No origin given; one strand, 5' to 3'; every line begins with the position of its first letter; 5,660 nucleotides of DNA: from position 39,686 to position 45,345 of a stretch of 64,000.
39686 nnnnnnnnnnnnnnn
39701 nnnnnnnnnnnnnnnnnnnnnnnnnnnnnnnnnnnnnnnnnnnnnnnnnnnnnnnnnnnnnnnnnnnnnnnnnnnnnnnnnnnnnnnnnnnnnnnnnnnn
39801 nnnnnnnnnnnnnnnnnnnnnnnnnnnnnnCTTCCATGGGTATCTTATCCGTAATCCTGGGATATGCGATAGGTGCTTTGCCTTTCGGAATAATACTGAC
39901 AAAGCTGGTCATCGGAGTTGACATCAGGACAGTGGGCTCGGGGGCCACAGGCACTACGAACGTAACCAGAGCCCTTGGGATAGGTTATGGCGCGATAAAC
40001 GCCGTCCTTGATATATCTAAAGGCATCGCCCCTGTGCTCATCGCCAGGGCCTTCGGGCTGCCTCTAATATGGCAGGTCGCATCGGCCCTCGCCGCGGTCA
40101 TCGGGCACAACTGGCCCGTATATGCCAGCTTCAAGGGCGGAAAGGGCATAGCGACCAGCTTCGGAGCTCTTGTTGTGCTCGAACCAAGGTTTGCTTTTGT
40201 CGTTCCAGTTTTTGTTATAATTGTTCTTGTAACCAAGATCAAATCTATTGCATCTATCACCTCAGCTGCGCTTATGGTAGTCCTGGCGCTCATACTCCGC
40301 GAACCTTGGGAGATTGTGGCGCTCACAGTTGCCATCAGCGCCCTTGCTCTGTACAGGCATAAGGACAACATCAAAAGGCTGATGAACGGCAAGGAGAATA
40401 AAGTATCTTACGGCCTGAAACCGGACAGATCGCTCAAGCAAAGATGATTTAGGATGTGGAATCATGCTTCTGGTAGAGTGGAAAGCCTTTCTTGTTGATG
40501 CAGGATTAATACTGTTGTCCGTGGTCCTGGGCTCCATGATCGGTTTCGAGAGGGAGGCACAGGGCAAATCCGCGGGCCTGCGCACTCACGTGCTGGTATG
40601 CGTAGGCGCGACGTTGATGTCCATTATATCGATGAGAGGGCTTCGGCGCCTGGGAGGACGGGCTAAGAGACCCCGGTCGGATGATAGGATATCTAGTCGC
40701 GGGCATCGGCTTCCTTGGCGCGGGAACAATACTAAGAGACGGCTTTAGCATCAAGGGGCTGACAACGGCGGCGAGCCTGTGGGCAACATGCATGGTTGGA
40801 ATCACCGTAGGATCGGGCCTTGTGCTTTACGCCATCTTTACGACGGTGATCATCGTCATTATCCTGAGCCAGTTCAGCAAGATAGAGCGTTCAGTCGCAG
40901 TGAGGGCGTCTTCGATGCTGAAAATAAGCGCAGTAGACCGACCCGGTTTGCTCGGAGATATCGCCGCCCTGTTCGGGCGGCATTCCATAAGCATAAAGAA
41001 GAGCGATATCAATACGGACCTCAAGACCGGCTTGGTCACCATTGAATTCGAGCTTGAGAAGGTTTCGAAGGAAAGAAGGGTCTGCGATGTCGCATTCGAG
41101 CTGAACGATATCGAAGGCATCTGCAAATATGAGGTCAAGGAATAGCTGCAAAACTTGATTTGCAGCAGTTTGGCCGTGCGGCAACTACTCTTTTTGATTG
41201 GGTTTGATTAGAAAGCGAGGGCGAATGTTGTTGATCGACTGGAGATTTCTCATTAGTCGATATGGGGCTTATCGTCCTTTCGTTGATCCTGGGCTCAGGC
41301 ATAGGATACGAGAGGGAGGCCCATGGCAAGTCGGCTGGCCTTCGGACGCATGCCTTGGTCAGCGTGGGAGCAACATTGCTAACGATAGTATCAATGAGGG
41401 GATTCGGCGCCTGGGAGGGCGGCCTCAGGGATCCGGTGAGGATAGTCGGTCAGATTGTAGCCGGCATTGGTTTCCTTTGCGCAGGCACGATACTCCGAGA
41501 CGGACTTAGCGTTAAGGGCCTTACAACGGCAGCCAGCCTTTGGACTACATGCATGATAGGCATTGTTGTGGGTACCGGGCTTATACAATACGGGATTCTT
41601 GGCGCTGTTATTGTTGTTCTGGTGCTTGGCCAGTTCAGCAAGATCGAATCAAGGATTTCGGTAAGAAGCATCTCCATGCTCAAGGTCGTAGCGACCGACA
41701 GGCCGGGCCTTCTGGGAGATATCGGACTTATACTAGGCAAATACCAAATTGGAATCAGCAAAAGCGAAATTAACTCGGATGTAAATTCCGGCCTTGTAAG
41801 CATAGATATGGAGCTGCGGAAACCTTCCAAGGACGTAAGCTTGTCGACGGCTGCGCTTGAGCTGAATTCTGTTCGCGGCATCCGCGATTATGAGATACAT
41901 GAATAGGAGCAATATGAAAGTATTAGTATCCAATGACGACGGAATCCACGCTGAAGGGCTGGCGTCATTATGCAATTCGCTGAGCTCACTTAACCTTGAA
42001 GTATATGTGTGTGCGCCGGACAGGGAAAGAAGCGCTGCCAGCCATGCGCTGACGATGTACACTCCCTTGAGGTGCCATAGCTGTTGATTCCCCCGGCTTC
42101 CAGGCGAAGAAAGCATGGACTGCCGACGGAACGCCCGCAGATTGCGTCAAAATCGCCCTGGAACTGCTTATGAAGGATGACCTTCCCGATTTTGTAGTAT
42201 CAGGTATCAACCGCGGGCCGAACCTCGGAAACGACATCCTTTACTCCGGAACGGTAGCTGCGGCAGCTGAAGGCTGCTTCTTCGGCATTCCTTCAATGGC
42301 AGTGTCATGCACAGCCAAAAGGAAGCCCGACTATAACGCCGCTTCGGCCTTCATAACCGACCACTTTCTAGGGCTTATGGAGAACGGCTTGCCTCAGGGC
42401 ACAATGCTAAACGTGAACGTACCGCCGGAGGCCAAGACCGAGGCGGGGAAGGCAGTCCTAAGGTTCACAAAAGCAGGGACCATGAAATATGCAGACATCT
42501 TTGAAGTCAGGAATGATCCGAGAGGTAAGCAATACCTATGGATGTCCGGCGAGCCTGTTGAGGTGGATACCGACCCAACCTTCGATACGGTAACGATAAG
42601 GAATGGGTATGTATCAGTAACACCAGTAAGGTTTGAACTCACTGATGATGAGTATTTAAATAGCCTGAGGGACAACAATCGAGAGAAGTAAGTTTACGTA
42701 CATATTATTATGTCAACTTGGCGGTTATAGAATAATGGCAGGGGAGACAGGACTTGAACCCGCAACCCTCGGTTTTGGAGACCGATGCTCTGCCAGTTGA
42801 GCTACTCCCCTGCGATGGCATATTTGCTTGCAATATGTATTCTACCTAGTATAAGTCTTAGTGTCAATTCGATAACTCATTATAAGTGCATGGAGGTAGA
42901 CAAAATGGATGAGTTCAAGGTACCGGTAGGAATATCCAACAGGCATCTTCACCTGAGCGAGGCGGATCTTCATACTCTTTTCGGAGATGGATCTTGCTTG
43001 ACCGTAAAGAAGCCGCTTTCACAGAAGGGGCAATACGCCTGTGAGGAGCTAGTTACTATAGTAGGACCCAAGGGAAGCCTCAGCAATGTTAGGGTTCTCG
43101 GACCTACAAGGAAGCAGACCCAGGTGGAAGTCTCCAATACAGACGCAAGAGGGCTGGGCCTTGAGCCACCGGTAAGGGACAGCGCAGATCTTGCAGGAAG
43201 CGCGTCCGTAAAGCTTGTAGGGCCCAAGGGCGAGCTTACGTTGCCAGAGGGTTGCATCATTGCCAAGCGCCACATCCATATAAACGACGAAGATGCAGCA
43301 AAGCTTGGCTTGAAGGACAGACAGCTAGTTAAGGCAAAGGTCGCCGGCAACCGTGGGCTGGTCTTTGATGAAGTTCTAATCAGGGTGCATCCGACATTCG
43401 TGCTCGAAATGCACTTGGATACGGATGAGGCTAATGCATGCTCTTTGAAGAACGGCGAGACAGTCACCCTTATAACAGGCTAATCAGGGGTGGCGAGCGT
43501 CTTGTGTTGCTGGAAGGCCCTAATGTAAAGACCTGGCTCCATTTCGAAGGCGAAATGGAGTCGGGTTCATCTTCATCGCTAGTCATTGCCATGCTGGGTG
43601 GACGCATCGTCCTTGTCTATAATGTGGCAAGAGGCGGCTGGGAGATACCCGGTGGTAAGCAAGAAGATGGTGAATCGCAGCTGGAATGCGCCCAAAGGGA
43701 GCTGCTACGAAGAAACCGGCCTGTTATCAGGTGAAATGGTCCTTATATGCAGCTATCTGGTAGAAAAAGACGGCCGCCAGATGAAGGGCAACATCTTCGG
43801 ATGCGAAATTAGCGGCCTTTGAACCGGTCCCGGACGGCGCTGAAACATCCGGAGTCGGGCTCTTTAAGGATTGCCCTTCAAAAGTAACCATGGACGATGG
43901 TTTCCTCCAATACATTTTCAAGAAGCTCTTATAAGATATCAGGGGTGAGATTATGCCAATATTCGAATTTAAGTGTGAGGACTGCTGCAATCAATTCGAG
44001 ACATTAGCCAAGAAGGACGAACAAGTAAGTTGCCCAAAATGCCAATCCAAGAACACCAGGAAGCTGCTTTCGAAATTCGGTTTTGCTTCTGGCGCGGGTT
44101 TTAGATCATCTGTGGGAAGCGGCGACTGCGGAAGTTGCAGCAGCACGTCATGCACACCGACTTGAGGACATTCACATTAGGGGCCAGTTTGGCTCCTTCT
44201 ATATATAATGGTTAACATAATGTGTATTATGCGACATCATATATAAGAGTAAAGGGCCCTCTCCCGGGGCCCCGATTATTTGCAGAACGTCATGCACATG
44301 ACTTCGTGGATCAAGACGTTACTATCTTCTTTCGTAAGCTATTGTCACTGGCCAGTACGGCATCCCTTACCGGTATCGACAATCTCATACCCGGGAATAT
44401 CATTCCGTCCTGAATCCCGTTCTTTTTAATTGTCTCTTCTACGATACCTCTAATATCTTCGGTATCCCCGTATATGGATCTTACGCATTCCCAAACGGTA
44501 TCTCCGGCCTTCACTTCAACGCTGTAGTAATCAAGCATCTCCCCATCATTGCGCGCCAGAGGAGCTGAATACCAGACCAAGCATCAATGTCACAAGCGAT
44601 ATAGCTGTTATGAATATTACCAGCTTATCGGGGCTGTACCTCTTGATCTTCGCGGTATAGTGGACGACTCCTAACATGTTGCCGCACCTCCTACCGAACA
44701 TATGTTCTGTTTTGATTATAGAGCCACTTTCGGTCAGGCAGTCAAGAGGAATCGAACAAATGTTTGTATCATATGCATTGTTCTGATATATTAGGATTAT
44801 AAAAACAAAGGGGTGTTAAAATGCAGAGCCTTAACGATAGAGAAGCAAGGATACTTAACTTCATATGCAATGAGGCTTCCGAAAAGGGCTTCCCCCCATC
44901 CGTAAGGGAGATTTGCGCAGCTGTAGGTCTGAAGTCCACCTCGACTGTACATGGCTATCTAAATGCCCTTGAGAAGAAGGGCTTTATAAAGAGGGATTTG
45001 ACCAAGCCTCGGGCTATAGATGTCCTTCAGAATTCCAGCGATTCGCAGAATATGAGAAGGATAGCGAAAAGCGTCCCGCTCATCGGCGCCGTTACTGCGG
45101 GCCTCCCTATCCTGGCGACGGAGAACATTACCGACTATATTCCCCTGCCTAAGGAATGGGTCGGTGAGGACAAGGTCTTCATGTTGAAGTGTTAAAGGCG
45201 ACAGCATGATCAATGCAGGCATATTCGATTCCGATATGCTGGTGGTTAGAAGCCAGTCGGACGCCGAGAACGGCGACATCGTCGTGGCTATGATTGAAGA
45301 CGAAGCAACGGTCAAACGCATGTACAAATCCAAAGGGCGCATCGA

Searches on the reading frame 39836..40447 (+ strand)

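Call 31: search_protein_families(library=pfam, proteins=[window:39836-40447:+], max_evalue=0.00001)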
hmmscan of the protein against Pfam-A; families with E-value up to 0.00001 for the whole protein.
window:39836-40447:+ (203 aa): 1 family
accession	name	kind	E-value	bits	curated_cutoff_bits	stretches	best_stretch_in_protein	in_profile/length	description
PF02660.20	G3P_acyltransf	-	1.1e-48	165.8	24.1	1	8-182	1-164/164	Glycerol-3-phosphate acyltransferase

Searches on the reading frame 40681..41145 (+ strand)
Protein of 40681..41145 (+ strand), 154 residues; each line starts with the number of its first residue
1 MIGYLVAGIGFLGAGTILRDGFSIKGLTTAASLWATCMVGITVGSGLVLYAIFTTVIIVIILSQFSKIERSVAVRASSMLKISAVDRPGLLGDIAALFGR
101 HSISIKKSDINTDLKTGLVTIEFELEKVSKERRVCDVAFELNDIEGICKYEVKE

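Call 31: search_protein_families(library=pfam, proteins=[window:40681-41145:+], max_evalue=0.00001)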
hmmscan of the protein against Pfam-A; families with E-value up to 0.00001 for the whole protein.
window:40681-41145:+ (154 aa): 3 families
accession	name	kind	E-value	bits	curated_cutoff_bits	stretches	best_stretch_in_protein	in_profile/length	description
PF02308.21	MgtC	-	9.5e-18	65.1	31.4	1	2-70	50-120/121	MgtC family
PF01842.31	ACT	-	1.6e-07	31.4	27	1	79-116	2-39/66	ACT domain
PF13291.12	ACT_4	-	7e-06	27.1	27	0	80-126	9-55/80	ACT domain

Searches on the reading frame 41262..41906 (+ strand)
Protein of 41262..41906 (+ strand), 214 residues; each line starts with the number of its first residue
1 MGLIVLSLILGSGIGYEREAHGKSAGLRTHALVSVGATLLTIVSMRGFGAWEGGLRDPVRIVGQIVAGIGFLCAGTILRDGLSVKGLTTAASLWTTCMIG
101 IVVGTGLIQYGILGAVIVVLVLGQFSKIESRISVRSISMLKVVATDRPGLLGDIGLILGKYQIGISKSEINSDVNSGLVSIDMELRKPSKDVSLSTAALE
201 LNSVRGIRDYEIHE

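Call 31: search_protein_families(library=pfam, proteins=[window:41262-41906:+], max_evalue=0.00001)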
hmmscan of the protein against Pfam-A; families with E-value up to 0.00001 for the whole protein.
window:41262-41906:+ (214 aa): 1 family
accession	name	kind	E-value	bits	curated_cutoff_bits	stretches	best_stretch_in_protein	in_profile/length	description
PF02308.21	MgtC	-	1.6e-35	122.5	31.4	1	4-130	1-120/121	MgtC family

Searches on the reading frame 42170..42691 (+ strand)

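Call 31: search_protein_families(library=pfam, proteins=[window:42170-42691:+], max_evalue=0.00001)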
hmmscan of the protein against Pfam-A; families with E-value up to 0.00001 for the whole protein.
window:42170-42691:+ (173 aa): 1 family
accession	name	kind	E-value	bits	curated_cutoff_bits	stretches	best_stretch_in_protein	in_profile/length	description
PF01975.23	SurE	-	2.1e-28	99.9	22.1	1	3-107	84-187/189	Survival protein SurE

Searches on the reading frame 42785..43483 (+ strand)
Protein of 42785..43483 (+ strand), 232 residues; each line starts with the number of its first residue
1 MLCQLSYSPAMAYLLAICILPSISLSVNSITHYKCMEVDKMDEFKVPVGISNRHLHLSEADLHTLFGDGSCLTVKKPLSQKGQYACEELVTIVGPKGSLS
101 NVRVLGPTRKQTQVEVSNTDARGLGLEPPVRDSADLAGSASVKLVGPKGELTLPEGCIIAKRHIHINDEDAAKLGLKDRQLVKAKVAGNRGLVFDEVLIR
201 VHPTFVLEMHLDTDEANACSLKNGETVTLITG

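Call 31: search_protein_families(library=pfam, proteins=[window:42785-43483:+], max_evalue=0.00001)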
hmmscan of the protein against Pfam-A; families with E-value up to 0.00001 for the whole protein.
window:42785-43483:+ (232 aa): 1 family
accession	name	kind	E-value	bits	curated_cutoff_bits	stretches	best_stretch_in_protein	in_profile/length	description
PF06130.18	PTAC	-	3.2e-77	258.7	25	1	47-222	1-176/176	Phosphate propanoyltransferase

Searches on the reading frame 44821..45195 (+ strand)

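Call 31: search_protein_families(library=pfam, proteins=[window:44821-45195:+], max_evalue=0.00001)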
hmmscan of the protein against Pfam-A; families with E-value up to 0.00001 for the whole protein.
window:44821-45195:+ (124 aa): 2 families
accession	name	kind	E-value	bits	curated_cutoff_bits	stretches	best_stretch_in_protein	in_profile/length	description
PF01726.22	LexA_DNA_bind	-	1.5e-21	76.4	23.7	1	1-65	1-65/65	LexA DNA binding domain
PF12802.13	MarR_2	-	4.9e-06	27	27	1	4-58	3-52/61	MarR family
